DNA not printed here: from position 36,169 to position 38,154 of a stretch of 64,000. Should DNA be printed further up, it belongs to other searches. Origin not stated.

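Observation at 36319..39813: Tandem paralogous lipoprotein N-acetylmuramoyl-L-alanine amidases with an unknown ~330-aa N-terminal module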

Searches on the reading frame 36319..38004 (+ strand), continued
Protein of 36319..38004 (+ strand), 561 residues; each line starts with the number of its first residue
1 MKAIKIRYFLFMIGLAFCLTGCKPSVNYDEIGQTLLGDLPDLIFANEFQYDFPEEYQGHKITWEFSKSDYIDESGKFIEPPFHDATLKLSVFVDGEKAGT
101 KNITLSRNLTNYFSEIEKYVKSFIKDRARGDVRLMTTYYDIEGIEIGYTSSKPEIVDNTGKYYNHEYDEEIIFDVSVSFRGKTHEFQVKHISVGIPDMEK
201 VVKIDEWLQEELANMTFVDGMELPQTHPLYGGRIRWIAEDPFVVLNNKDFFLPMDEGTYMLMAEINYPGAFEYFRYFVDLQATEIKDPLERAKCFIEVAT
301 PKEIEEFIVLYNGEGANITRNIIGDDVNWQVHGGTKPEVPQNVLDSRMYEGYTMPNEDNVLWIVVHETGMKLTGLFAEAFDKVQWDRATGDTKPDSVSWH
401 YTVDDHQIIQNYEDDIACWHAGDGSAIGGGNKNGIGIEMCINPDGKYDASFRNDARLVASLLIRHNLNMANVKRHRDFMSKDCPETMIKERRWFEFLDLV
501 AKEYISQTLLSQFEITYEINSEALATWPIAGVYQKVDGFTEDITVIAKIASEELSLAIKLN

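Call 52: search_protein_families(library=phrogs, proteins=[window:36319-38004:+], max_evalue=0.01)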
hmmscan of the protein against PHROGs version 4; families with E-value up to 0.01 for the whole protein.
window:36319-38004:+ (561 aa): 14 families
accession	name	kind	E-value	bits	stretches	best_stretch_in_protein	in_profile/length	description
phrog_3088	-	lysis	1.8e-33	117.3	1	344-510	9-166/248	amidase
phrog_18955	-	unknown function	3.6e-28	99.4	1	361-504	297-437/483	-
phrog_670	-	lysis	4e-26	93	1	390-508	140-258/596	endolysin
phrog_1493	-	lysis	6.2e-25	89.2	1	350-503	24-170/394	endolysin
phrog_1794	-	lysis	2.1e-24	87.6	1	351-508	47-203/336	amidase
phrog_9611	-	lysis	2.9e-24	87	1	355-509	18-174/246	endolysin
phrog_833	-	lysis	1.6e-19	71.7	1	354-499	24-172/294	endolysin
phrog_2338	-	lysis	2.3e-13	51.3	1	360-490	28-157/346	endolysin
phrog_15001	-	lysis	3.7e-13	50.3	1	361-482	44-164/367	endolysin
phrog_5182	-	lysis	1.7e-12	48.6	1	360-493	35-172/321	endolysin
phrog_19265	-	unknown function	2.6e-11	44.8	1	360-490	24-147/293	-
phrog_7698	-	lysis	2e-07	32.1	1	391-491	46-145/316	endolysin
phrog_4018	-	lysis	8.2e-05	23.4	1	395-486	58-140/285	amidase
phrog_33549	-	unknown function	0.0035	18.3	0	400-442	59-101/137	-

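Call 78: search_dna_similar(query=window:36319-38004:+, collection=phages, mode=protein, max_rows=12)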
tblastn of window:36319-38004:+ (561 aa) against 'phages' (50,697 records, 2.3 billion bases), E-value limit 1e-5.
Records with a match: 115; places in all: 115; records where one place covers at least 80% of the query: 0.
Best place of each record, by identity: <60% 115.
By first word of the organism name: Bacillus 101; Staphylococcus 4; Clostridium 2; Flavonifractor 2; Aeribacillus 2; Phage 1; Bacteriophage 1; Listeria 1; Cellulosimicrobium 1.
By host as written in the record: Bacillus subtilis 18; Bacillus subtilis BEST7003 11; Bacillus anthracis Sterne 6; - 5; Bacillus cereus 4; Bacillus anthracis 4; Bacillus pumilus GR8 4; Bacillus subtilis KACC 17797 3; and 41 more.
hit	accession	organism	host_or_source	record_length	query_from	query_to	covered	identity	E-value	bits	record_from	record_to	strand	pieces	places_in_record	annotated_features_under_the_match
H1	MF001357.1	Clostridium phage CP3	Clostridium perfringens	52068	343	520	32%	32.2%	2e-8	64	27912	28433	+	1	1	N-acetylmuramoyl-L-alanine amidase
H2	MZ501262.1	Bacillus phage 035JT004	Bacillus subtilis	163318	339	500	29%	34.9%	2e-16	89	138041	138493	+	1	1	232: lysin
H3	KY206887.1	Clostridium phage Clo-PEP-1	Clostridium perfringens i-1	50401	358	520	29%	34.5%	5e-8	62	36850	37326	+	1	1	endolysin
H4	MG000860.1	Bacillus phage BSP9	Bacillus subtilis ATCC 15245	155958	339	500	29%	34.3%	3e-16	89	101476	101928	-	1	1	putative N-acetylmuramoyl-L-alanine amidase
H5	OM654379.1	Bacillus phage vB_BauS_KLEB27-1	Bacillus australimaris strain KR4M-27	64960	338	529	34%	28.9%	1e-7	61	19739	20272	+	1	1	endolysin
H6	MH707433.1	Bacillus phage BSP18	Bacillus subtilis KACC 17797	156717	339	500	29%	33.7%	7e-16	87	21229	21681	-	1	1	endolysin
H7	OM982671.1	Bacillus phage SBSphiJ4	Bacillus subtilis BEST7003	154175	339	500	29%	33.7%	1e-15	87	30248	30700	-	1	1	hypothetical protein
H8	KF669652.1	Bacillus phage Grass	Bacillus subtilis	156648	339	500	29%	33.7%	1e-15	87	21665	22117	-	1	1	endolysin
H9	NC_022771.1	Bacillus phage Grass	Bacillus subtilis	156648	339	500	29%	33.7%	1e-15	87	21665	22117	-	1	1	endolysin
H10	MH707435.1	Bacillus phage BSP21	Bacillus subtilis KACC 17797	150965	339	500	29%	33.7%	1e-15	87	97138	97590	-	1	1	endolysin: endolysin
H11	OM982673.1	Bacillus phage SBSphiJ6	Bacillus subtilis BEST7003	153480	339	500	29%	33.7%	1e-15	87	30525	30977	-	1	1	hypothetical protein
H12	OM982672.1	Bacillus phage SBSphiJ5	Bacillus subtilis BEST7003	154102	339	500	29%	33.7%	1e-15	87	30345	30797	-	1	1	hypothetical protein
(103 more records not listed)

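Call 80: search_protein_families(library=pfam, proteins=[L034:8644-9672:+, L023:9504-10340:+, L016:9911-12568:+, L032:8001-9750:+], max_evalue=0.001)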
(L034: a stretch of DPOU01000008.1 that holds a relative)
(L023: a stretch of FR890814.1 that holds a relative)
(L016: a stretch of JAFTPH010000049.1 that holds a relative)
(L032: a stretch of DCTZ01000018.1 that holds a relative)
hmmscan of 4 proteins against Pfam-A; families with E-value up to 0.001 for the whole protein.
L034:8644-9672:+ (342 aa): 1 family
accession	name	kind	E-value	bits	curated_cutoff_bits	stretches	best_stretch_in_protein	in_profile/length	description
PF04227.17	Indigoidine_A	-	1.1e-134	448.8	25.2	1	51-340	1-290/291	Indigoidine synthase A like protein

L023:9504-10340:+ (278 aa): 0 families

L016:9911-12568:+ (885 aa): 5 families
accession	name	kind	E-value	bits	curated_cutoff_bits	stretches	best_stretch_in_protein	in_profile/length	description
PF00005.33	ABC_tran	-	2e-35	122.8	25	1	21-169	1-136/137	ABC transporter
PF02687.27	FtsX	-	1.1e-16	61.4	25.5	1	759-878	2-120/120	FtsX-like permease C-terminal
PF13304.12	AAA_21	-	2.5e-06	28.2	27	0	125-202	221-302/304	AAA domain, putative AbiEii toxin, Type IV TA system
PF02463.25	SMC_N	-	1.9e-05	24.6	40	0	138-207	133-206/220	RecF/RecN/SMC N terminal domain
PF01637.24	ATPase_2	-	0.00082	19.7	33.2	0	29-72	18-62/225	ATPase domain predominantly from Archaea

L032:8001-9750:+ (583 aa): 2 families
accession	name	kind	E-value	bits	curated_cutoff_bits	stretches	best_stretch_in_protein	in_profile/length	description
PF01510.30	Amidase_2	-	3.5e-17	63.4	26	1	379-506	3-130/131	N-acetylmuramoyl-L-alanine amidase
PF20578.4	aBig_2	-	3.5e-13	49.6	27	1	112-189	8-88/89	Atrophied bacterial Ig domain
